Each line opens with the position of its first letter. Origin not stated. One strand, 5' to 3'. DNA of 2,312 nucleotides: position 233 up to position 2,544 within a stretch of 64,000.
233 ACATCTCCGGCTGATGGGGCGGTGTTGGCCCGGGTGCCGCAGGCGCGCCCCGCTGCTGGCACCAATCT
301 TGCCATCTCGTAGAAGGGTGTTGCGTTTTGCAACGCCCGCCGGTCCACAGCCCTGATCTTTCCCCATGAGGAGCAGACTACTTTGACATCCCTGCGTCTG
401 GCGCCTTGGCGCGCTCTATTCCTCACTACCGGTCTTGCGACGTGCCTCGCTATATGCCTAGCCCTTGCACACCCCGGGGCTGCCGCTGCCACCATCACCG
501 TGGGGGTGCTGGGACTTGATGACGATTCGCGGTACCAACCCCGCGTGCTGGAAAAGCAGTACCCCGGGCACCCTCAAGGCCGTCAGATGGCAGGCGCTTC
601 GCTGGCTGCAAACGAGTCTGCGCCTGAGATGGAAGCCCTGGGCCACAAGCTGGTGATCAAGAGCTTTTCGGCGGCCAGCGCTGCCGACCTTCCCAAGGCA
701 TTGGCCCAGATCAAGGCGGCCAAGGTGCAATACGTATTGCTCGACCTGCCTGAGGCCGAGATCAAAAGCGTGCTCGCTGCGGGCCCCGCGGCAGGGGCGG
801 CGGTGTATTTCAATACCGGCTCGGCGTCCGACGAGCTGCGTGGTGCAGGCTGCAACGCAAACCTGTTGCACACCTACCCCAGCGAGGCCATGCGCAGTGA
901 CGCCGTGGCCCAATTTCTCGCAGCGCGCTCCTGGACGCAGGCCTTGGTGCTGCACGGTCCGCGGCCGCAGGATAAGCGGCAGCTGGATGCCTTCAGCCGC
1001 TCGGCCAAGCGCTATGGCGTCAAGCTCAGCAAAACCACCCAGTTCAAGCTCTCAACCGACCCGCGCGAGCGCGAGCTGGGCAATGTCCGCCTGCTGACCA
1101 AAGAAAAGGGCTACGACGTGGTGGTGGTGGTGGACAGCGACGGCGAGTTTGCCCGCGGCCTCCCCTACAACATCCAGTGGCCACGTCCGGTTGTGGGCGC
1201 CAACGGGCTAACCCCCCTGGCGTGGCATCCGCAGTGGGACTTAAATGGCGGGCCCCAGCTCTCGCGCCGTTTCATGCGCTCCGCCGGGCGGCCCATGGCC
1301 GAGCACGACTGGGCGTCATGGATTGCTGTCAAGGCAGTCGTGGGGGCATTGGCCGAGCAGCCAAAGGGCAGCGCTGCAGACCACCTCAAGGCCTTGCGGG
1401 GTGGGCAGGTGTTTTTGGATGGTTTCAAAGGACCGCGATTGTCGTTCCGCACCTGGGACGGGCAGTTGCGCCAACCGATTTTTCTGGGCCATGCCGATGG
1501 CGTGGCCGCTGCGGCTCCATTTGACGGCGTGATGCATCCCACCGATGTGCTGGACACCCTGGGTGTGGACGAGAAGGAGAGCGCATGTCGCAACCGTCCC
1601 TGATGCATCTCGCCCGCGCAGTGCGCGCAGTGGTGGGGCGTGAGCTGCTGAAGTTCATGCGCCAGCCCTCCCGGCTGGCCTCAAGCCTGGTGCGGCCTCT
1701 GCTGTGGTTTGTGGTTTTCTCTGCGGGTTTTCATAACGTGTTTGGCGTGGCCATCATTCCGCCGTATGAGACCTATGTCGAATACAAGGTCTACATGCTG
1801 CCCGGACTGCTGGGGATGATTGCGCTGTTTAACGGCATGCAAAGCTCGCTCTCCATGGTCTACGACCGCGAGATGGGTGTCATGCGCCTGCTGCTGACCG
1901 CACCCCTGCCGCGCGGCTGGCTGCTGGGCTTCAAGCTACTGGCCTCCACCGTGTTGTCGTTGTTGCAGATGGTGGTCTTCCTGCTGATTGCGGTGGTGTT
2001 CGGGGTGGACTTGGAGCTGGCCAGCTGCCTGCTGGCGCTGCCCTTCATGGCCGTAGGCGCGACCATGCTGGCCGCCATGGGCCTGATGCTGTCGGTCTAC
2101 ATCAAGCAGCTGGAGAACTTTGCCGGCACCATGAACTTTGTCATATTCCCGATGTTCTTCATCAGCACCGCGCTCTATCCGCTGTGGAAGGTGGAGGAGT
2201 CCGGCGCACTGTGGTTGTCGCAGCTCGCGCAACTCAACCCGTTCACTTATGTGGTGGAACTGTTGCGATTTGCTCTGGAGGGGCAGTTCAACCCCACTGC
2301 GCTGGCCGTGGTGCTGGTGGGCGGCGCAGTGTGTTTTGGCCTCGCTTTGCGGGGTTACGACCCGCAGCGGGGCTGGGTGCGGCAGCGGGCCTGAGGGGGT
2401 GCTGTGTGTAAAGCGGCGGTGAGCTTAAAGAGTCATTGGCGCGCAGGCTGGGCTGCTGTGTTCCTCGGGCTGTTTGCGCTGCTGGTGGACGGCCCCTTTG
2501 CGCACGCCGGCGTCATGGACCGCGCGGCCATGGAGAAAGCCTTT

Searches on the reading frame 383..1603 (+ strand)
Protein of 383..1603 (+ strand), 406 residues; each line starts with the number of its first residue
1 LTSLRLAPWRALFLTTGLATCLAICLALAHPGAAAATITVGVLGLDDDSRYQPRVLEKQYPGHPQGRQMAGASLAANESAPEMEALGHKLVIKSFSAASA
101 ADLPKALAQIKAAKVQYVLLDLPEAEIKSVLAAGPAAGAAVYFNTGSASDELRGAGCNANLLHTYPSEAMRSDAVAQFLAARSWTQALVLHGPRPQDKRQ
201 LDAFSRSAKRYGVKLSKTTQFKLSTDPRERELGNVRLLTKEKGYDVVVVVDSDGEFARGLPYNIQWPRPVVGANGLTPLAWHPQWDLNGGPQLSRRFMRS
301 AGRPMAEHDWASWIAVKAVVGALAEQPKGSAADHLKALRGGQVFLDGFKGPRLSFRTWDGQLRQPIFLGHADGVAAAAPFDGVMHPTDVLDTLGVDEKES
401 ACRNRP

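Call 5: search_protein_families(library=pfam, proteins=[window:383-1603:+], max_evalue=0.01)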
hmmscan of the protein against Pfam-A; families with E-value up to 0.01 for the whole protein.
window:383-1603:+ (406 aa): 1 family
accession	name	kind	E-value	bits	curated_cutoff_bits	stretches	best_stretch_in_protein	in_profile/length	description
PF13458.12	Peripla_BP_6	-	1.6e-12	48.2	31.7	2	141-249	95-196/343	Periplasmic binding protein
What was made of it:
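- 383..1603 (+): PedA1/LutA-like periplasmic binding protein of the PQQ-ADH-associated ABC system. Pfam Peripla_BP_6 (call 5).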

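Call 6: search_protein_families(library=ncbifam, proteins=[window:383-1603:+], max_evalue=0.001)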
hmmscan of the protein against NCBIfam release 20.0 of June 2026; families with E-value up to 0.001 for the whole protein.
window:383-1603:+ (406 aa): 1 family
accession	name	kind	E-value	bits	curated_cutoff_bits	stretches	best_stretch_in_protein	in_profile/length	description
TIGR03863.1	PQQ_ABC_bind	subfamily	1.5e-122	409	413.6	1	58-403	3-347/347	ABC transporter, substrate binding protein, PQQ-dependent alcohol dehydrogenase system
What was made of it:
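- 383..1603 (+): TIGR03863 PQQ_ABC_bind at 409 bits, just under the cut-off of 413.6 (call 6).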

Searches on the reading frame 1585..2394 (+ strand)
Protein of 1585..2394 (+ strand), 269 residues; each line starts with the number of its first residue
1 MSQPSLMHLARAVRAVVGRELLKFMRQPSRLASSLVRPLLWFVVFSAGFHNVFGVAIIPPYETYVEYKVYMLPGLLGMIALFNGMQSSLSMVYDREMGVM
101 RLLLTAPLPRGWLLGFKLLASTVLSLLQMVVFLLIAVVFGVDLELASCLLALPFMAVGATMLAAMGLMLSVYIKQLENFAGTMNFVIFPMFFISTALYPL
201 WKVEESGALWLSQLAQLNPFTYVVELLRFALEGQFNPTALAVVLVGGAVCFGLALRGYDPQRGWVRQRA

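Call 5: search_protein_families(library=pfam, proteins=[window:1585-2394:+], max_evalue=0.01)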
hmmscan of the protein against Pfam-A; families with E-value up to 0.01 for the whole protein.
window:1585-2394:+ (269 aa): 3 families
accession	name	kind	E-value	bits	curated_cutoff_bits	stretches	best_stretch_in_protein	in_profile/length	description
PF01061.29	ABC2_membrane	-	2.2e-30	106.2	26.9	1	12-229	2-208/211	ABC-2 type transporter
PF12698.13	ABC2_membrane_3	-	2.6e-16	60.1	31.6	1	56-255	149-346/347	ABC-2 family transporter protein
PF12679.13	ABC2_membrane_2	-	5.1e-07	29.7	27.2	1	73-255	75-275/283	ABC-2 family transporter protein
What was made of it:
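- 1585..2394 (+): PedC/LutF-like ABC-2 permease. Pfam ABC2_membrane at 106 bits (call 5).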

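Call 6: search_protein_families(library=ncbifam, proteins=[window:1585-2394:+], max_evalue=0.001)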
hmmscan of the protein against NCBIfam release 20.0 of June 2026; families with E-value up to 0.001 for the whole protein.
window:1585-2394:+ (269 aa): 7 families
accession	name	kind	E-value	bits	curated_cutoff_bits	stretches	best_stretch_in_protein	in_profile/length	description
TIGR03861.1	phenyl_ABC_PedC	subfamily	2.4e-105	351.8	241.35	1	12-263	3-253/253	alcohol ABC transporter, permease protein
TIGR01247.1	drrB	subfamily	8.2e-36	123.8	223.05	1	19-236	1-210/236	daunorubicin resistance ABC transporter membrane protein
NF011648.0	PRK15066.1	subfamily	3.9e-12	46.3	225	1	11-236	8-224/257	ABC transporter permease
NF038293.1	permease_SagH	equivalog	3.2e-09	36.1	450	1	75-244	184-351/370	SagH family ABC transporter permease subunit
TIGR01248.1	drrC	subfamily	2.3e-07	31.1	165.65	1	80-227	1-145/152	daunorubicin resistance protein C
TIGR00025.1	Mtu_efflux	paralog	3.7e-07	29.9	146.9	1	70-243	40-211/238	ABC transporter efflux protein, DrrB family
NF033858.1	ABC2_perm_RbbA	equivalog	1.4e-05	23.2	1050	1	66-228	710-870/909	ribosome-associated ATPase/putative transporter RbbA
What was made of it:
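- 1585..2394 (+): TIGR03861 at 351.8 bits against a cut-off of 241 (call 6).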
